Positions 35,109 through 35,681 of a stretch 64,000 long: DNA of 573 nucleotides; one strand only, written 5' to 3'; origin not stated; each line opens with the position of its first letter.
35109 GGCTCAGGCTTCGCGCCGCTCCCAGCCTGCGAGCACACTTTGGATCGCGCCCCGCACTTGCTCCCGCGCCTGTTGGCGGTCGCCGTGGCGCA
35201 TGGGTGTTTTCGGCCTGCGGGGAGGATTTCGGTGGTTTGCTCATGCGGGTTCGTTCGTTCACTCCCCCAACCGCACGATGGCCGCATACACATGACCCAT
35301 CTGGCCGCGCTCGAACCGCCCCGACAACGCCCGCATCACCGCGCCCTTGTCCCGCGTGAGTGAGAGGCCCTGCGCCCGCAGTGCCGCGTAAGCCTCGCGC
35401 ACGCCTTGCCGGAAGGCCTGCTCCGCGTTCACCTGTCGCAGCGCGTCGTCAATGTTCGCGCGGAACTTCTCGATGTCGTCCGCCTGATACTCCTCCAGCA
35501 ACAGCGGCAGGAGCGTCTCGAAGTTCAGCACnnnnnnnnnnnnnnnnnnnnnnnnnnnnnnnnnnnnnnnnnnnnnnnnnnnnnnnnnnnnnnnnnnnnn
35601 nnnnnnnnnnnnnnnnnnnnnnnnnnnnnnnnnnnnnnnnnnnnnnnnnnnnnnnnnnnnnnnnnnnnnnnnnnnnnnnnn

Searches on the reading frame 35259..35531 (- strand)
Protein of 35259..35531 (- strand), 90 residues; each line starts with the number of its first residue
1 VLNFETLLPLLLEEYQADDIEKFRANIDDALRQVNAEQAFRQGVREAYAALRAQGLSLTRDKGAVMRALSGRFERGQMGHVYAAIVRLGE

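Call 3: search_protein_families(library=pfam, proteins=[window:35259-35531:-], max_evalue=0.1)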
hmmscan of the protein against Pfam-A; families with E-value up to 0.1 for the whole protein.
window:35259-35531:- (90 aa): 2 families
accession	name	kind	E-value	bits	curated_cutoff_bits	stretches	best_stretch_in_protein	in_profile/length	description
PF20307.4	divDNAB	-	0.019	14.1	26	1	11-85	28-101/356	Divergent DnaB-like ATPase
PF22016.2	DUF6933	-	0.064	13.5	27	1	2-52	44-94/157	Domain of unknown function (DUF6933)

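Call 4: search_protein_families(library=padloc, proteins=[window:35259-35531:-], max_evalue=0.1)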
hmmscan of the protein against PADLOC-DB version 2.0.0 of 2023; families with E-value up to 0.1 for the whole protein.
window:35259-35531:- (90 aa): 0 families

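Call 5: search_protein_families(library=ncbifam, proteins=[window:35259-35531:-], max_evalue=0.1)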
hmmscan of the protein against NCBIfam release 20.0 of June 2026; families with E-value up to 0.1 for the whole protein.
window:35259-35531:- (90 aa): 0 families
